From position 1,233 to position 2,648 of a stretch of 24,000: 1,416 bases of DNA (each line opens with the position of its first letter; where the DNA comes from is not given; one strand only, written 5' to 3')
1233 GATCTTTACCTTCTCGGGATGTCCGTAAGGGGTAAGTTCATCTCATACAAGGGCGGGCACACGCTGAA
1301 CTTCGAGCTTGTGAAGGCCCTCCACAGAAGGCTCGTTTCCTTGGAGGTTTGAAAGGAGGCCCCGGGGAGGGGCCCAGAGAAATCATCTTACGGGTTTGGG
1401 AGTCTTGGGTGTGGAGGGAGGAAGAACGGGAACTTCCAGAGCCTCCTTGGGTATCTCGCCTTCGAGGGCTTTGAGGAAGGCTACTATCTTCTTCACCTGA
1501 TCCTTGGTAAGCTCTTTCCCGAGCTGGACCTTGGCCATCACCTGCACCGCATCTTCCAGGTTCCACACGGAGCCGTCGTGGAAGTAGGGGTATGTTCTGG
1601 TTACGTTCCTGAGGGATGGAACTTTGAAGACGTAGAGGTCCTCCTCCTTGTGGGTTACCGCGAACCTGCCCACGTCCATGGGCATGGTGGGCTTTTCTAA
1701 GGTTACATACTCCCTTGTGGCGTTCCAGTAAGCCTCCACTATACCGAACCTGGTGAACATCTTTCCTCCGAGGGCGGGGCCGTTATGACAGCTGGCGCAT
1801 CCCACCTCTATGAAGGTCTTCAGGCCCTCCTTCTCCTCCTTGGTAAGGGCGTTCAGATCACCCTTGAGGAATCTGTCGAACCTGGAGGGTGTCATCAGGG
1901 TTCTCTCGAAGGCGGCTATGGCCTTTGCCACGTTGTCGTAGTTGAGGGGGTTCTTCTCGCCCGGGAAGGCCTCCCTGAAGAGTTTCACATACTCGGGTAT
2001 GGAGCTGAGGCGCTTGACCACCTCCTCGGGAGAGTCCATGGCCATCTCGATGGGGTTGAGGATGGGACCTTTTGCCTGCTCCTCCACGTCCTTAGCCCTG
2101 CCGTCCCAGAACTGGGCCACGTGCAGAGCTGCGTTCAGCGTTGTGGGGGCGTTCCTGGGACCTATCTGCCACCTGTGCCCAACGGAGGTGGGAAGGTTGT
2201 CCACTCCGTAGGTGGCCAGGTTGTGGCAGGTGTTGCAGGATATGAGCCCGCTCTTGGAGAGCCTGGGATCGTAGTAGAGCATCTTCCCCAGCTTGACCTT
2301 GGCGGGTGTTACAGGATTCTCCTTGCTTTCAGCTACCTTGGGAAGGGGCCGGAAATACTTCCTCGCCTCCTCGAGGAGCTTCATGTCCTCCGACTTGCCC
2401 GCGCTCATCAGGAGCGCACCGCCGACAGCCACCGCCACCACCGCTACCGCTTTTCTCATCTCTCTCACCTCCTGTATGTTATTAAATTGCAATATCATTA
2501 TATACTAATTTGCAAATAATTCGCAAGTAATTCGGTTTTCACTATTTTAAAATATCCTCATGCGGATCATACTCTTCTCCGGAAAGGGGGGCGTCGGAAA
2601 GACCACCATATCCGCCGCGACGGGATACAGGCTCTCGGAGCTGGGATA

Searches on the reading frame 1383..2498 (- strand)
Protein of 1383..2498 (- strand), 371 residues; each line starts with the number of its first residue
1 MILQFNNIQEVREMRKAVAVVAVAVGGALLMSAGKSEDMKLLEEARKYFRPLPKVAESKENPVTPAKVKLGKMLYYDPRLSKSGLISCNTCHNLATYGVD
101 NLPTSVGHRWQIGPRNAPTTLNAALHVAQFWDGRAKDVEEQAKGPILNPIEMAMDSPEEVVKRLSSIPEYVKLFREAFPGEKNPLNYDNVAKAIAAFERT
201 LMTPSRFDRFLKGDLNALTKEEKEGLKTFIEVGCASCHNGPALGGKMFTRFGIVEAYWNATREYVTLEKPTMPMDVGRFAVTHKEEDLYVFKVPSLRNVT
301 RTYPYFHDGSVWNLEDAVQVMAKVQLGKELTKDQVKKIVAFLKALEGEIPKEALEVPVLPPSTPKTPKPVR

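Call 77: search_protein_families(library=pfam, proteins=[window:1383-2498:-], max_evalue=0.001)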
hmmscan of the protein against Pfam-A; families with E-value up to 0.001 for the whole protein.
window:1383-2498:- (371 aa): 3 families
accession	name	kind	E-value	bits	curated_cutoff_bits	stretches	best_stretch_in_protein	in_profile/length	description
PF03150.19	CCP_MauG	-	3.8e-61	206.5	25.6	1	65-214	1-147/149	Di-haem cytochrome c peroxidase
PF00034.26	Cytochrom_C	-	5.6e-06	28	21.3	0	224-345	3-89/90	Cytochrome c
PF13442.11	Cytochrome_CBB3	-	0.00022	21.9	27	0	224-257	5-36/68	Cytochrome C oxidase, cbb3-type, subunit III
